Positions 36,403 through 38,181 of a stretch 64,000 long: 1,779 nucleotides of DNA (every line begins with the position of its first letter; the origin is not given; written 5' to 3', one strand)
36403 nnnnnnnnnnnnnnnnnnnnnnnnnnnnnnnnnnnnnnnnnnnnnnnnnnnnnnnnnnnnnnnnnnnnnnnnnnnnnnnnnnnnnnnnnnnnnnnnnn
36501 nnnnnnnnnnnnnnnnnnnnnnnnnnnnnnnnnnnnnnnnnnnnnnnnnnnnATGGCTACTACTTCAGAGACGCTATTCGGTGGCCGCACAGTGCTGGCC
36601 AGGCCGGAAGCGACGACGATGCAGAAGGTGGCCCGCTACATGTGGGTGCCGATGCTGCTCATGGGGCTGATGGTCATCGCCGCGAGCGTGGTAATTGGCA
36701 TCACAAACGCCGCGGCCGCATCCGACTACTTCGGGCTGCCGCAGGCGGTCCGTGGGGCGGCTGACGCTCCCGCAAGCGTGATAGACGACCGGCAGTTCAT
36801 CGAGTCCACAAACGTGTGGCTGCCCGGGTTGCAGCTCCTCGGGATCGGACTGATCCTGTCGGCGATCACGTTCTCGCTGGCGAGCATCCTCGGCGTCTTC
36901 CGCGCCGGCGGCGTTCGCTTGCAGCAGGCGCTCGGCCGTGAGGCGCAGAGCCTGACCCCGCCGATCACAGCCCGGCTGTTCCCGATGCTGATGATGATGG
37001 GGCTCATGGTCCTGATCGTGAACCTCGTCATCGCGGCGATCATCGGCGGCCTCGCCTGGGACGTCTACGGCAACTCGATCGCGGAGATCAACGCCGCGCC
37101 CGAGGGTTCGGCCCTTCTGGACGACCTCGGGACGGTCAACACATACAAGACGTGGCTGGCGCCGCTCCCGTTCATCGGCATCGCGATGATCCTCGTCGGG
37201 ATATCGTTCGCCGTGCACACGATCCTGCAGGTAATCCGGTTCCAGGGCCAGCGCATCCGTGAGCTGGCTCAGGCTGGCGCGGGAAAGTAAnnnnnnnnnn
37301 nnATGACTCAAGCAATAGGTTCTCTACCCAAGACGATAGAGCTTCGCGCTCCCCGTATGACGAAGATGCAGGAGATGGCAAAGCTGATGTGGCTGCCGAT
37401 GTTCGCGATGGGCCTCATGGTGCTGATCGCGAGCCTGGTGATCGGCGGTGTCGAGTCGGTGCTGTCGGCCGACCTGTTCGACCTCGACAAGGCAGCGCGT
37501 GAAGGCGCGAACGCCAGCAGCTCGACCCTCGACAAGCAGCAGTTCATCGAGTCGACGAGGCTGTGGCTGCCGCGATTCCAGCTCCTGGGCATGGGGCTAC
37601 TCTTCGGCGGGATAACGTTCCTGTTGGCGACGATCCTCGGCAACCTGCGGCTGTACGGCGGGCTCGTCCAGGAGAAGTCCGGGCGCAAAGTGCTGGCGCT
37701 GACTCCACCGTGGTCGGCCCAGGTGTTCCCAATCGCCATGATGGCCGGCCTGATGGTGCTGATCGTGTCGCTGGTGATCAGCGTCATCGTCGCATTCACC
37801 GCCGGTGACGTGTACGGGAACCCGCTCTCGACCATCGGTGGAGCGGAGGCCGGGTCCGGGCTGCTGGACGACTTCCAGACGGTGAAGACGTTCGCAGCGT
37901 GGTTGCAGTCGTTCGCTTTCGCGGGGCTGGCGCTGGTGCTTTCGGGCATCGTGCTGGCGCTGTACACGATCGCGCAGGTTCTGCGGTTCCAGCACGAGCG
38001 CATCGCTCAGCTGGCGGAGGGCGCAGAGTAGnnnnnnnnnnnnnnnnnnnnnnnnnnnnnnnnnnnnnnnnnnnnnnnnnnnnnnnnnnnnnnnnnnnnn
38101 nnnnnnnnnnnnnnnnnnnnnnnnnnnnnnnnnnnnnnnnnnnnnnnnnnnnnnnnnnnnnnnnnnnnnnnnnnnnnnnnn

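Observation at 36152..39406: Three tandem paralogous membrane proteins (five copies of a ~120-aa two-TM module) upstream of a di-iron acyl-ACP-desaturase-like gene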

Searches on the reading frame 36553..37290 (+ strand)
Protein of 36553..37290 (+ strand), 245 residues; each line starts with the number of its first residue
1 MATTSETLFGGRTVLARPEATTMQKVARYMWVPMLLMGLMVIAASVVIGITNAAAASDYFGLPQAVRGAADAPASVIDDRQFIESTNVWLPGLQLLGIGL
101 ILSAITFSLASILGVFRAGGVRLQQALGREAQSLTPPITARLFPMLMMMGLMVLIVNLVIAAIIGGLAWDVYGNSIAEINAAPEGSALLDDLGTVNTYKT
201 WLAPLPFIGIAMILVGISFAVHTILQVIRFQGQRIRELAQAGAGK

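Call 3: search_protein_families(library=pfam, proteins=[window:36553-37290:+], max_evalue=1)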
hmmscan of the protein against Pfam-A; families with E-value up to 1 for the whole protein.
window:36553-37290:+ (245 aa): 2 families
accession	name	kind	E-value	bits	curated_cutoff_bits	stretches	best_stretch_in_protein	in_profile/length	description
PF19206.5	DUF5878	-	0.075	13.3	27.1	1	121-201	22-104/148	Family of unknown function (DUF5878)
PF15128.11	T_cell_tran_alt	-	0.42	10.9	27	1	153-179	30-56/92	T-cell leukemia translocation-altered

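Call 4: search_protein_families(library=ncbifam, proteins=[window:36553-37290:+], max_evalue=1)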
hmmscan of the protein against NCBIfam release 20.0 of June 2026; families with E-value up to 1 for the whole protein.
window:36553-37290:+ (245 aa): 0 families

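Call 7: find_homologous_proteins(query=window:36553-37290:+)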
Query window:36553-37290:+ (245 aa): 149 proteins with E <= 0.001 among 2962 candidates; the best 120 are listed.
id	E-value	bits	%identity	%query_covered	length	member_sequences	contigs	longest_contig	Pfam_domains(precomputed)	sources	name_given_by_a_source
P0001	2.9e-148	509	100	100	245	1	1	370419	-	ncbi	-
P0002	1.4e-137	474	93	100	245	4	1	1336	-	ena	-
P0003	1.4e-130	452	87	100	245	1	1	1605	-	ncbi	-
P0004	3.6e-130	450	87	100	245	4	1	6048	-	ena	-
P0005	8.6e-130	449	88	98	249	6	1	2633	-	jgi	-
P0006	1.3e-129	448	87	100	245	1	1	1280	-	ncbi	-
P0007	3.7e-129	447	87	100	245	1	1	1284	-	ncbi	-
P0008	4.5e-129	447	85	100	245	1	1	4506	-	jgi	-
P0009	5.2e-128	443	87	99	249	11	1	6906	-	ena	-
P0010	1.9e-124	431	84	98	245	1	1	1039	-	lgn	-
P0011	2.3e-123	428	83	100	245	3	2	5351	-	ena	-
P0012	8.4e-123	426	83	100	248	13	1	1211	-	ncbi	-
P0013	1.9e-122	425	83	98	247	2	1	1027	-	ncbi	-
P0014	8.1e-122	423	86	95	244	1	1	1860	-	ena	-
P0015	2.5e-120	418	83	98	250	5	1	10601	-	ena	-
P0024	5.7e-117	407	80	100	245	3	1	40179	-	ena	-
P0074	1.0e-97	344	70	96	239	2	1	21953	-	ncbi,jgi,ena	-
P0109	1.8e-74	268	57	97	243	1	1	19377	-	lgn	-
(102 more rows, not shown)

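Call 8: search_solved_structures(query=window:36553-37290:+, max_evalue=10)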
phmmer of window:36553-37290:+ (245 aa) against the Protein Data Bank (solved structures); distinct sequences matched with E-value up to 10: 2.
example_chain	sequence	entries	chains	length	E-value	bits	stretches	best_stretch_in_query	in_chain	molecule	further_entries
5dhg_A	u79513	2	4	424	3.2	10.3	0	115-169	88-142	Soluble cytochrome b562,Nociceptin receptor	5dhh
4ea3_A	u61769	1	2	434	3.5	10.2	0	115-169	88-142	Fusion protein of Nociceptin receptor and cytochrome b562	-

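Call 9: find_encoding_contigs(protein=P0074, flank=8000, max_places=3)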
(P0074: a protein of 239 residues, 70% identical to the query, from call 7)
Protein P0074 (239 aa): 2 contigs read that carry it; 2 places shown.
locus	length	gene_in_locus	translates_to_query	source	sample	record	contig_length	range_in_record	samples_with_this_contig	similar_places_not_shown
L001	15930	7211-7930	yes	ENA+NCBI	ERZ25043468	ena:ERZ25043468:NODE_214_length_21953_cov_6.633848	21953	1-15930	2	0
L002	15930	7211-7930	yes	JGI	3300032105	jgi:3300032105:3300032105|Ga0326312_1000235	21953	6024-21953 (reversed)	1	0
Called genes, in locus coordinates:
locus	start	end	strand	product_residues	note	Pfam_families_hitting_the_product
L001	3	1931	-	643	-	?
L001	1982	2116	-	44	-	-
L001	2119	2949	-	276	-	PF06114:Peptidase_M78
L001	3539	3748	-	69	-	-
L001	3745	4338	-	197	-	PF22811:Zn_ribbon_NrdR, PF03477:ATP-cone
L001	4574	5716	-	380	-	PF11258:DUF3048, PF17479:DUF3048_C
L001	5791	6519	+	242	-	PF00561:Abhydrolase_1, PF12697:Abhydrolase_6, PF12146:Hydrolase_4, PF03096:Ndr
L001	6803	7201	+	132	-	-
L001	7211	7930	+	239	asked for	-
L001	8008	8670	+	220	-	-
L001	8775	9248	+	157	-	-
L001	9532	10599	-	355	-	PF00091:Tubulin, PF12327:FtsZ_C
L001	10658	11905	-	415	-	PF11104:PilM_2 (faint), PF14450:FtsA (weak), PF02491:SHS2_FTSA, PF06723:MreB_Mbl, PF06277:EutA (weak), PF14450:FtsA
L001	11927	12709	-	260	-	PF08478:POTRA_1, PF03799:FtsQ_DivIB_C (weak)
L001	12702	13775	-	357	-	PF01820:Dala_Dala_lig_N, PF02222:ATP-grasp, PF07478:Dala_Dala_lig_C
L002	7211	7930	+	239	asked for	-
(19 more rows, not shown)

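Call 10: find_encoding_contigs(protein=P0109, flank=8000, max_places=3)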
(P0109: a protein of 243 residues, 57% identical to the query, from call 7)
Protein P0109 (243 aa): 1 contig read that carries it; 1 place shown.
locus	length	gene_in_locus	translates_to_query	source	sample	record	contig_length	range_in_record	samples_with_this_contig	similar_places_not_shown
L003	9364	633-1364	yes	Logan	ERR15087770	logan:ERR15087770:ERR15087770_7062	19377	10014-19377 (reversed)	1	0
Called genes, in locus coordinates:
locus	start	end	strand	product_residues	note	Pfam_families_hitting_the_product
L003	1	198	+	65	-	?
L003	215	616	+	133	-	-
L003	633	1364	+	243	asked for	-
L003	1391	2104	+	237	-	-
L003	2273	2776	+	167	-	PF13404:HTH_AsnC-type, PF13412:HTH_24, PF01037:AsnC_trans_reg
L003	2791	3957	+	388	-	PF22691:Thiolase_C_1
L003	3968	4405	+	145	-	PF12172:zf-ChsH2, PF01796:OB_ChsH2_C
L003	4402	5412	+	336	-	PF00296:Bac_luciferase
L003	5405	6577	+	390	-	PF02515:CoA_transf_3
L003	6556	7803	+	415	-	PF02515:CoA_transf_3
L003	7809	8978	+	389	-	PF02771:Acyl-CoA_dh_N, PF02770:Acyl-CoA_dh_M, PF00441:Acyl-CoA_dh_1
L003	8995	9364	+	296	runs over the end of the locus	PF04909:Amidohydro_2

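Call 11: find_encoding_contigs(protein=P0024, flank=8000, max_places=3)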
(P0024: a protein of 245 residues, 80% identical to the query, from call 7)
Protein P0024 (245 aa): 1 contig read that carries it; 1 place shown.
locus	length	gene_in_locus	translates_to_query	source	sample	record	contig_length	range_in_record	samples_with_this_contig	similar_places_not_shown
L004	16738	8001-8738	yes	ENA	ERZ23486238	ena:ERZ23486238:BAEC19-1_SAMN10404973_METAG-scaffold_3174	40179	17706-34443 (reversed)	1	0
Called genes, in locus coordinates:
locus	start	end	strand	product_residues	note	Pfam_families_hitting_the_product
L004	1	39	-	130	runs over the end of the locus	PF00578:AhpC-TSA, PF08534:Redoxin (faint)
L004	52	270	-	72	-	PF00578:AhpC-TSA (weak)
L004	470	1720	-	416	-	PF11376:DUF3179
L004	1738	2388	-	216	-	PF00578:AhpC-TSA, PF08534:Redoxin, PF00085:Thioredoxin (weak), PF13905:Thioredoxin_8 (faint)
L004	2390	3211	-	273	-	PF02683:DsbD_TM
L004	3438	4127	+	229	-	PF00072:Response_reg, PF00486:Trans_reg_C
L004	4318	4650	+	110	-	PF00072:Response_reg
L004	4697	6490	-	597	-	-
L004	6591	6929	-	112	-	PF00085:Thioredoxin, PF14595:Thioredoxin_9 (weak), PF13098:Thioredoxin_2, PF13905:Thioredoxin_8 (weak)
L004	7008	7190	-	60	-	-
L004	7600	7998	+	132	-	-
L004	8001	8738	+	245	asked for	-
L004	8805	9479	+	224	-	-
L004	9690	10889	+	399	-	PF00462:Glutaredoxin, PF00890:FAD_binding_2 (weak), PF01134:GIDA (faint), PF07992:Pyr_redox_2, PF12831:FAD_oxidored, PF13450:NAD_binding_8 (weak), PF13738:Pyr_redox_3, PF00070:Pyr_redox, +4 more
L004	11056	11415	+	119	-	PF00355:Rieske, PF13806:Rieske_2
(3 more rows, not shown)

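Call 13: find_encoding_contigs(protein=P0001, flank=10000, max_places=2)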
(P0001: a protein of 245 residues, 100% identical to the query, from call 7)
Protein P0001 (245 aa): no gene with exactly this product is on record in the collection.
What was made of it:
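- Tried and rejected: Not on record (call 13).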

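Call 15: find_related_loci(query=window:36553-37290:+, collection=genome_contigs, flank=10000)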
Query window:36553-37290:+ (245 aa) in genome_contigs; peptide patterns used: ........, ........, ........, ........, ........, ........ (x = any residue, [..] = any of these).
107 stretches matched a pattern; 4 encode a relative of the query (tblastn E <= 1e-3); 4 distinct loci.
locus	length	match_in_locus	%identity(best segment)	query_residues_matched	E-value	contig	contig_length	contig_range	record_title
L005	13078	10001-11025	82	1-244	5e-129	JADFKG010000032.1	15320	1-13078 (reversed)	MAG: Chloroflexota bacterium isolate B46T1L10 B46T1L10_NODE5819, whole genome shotgun sequence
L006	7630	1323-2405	72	6-239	3e-106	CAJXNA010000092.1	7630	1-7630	MAG TPA_asm: uncultured Chloroflexi bacterium isolate SRR5189789_bin.6_MetaBAT_v2.12.1_MAG genome assembly, contig: NODE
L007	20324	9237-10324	70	6-245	3e-93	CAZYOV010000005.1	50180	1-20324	MAG TPA_asm: uncultured Dehalococcoidia bacterium isolate binchicken_co85_35 genome assembly, contig: NODE_409_length_50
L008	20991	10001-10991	52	21-236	6e-58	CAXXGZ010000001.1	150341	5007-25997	MAG: Chloroflexota bacterium isolate 2d6b9f97-f50f-46fd-9931-9ea7ae414042 genome assembly, contig: contig_1, whole genom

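Call 29: predict_structure(alignment_id=A1)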
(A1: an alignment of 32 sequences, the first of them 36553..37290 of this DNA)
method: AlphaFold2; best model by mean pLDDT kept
length: 245 residues; sequences in the alignment: 32
mean_pLDDT: 82.0   pTM: 0.73
mean pLDDT of the five models: 82.0, 81.5, 80.3, 76.8, 74.0
residues with pLDDT >= 90: 82; 70-90: 116; 50-70: 45; < 50: 2
segments of 3 or more residues with pLDDT < 50: none
pLDDT, mean of each block of 10 residues (from residue 1): 54 56 73 92 94 92 86 88 91 93 87 75 67 65 85 93 90 85 86 89 89 89 82 76 60
secondary structure, 60 per line:
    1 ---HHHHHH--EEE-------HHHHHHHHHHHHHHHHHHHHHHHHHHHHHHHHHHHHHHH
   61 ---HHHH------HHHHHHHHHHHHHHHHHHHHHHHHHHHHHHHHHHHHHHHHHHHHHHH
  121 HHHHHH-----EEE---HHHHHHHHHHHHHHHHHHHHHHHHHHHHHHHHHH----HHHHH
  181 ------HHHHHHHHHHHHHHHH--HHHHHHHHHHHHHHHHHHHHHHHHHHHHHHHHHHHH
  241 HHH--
elements in order: H4-9 E12-14 H22-60 H64-67 H74-126 E132-134 H138-171 H176-180 H187-202 H205-243
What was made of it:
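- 36553..37290 (+): Gene B: 245 aa, two modules (four TM helices); its Shine-Dalgarno lies inside A's last codons. AlphaFold2 model of B: pLDDT 82, pTM 0.73, four long helices (call 29).
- The B monomer model is already a self-contained four-helix unit with pTM 0.73 (call 29).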

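Call 38: find_related_loci(query=A1, collection=metagenome_contigs, flank=8000)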
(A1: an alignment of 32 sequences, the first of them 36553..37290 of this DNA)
Query A1 (245 aa) in metagenome_contigs; peptide patterns used: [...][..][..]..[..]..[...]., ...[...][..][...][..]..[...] (x = any residue, [..] = any of these).
239 stretches matched a pattern; 88 encode a relative of the query (tblastn E <= 1e-3); the best 80 are kept; 80 distinct loci.
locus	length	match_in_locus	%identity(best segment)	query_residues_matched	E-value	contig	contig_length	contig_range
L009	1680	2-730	93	3-245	2e-151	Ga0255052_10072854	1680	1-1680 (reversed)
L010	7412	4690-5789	86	1-245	8e-132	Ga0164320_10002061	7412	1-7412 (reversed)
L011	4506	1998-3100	85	1-245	7e-132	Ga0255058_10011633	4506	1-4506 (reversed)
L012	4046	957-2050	86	1-243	2e-131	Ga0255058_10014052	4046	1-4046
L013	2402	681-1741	83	1-240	2e-135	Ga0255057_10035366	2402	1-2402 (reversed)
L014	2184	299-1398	80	1-245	7e-132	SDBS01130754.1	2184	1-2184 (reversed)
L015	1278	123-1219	77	1-245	1e-134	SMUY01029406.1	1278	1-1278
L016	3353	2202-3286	78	1-240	5e-127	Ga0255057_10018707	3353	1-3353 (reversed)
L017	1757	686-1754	80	1-245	2e-129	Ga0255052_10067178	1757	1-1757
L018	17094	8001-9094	88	3-243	5e-139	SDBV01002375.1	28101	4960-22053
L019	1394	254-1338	83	1-240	8e-127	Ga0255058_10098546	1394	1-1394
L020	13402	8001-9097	78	1-245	4e-115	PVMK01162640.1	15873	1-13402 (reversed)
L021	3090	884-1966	71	6-239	1e-111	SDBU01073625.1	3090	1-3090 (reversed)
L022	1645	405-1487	70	6-239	7e-115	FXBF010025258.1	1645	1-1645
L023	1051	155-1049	69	5-239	4e-116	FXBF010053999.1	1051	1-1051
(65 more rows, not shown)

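Call 110: search_protein_families(library=padloc, proteins=[window:36553-37290:+], max_evalue=0.01)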
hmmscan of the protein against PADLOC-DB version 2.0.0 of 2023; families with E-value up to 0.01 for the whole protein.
window:36553-37290:+ (245 aa): 0 families

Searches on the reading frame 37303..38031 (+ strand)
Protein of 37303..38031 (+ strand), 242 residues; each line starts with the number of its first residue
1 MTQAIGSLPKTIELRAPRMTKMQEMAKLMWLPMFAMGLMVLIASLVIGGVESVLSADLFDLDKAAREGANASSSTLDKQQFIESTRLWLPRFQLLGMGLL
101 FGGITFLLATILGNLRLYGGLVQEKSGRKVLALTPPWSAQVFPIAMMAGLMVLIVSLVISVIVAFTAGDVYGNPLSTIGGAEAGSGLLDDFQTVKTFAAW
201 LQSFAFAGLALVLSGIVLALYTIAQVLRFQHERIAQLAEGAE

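Call 3: search_protein_families(library=pfam, proteins=[window:37303-38031:+], max_evalue=1)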
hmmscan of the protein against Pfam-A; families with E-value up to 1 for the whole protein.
window:37303-38031:+ (242 aa): 2 families
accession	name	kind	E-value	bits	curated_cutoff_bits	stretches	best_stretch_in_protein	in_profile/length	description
PF09534.15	Trp_oprn_chp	-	0.16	12.3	29.6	1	150-222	68-140/180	Tryptophan-associated transmembrane protein (Trp_oprn_chp)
PF11773.13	ComGE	-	0.58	10.5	25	0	34-53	7-26/82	Competence system putative prepilin ComGE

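Call 4: search_protein_families(library=ncbifam, proteins=[window:37303-38031:+], max_evalue=1)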
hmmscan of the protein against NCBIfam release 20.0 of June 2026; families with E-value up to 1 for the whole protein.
window:37303-38031:+ (242 aa): 0 families

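Call 110: search_protein_families(library=padloc, proteins=[window:37303-38031:+], max_evalue=0.01)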
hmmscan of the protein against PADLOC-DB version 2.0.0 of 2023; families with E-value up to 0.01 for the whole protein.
window:37303-38031:+ (242 aa): 0 families
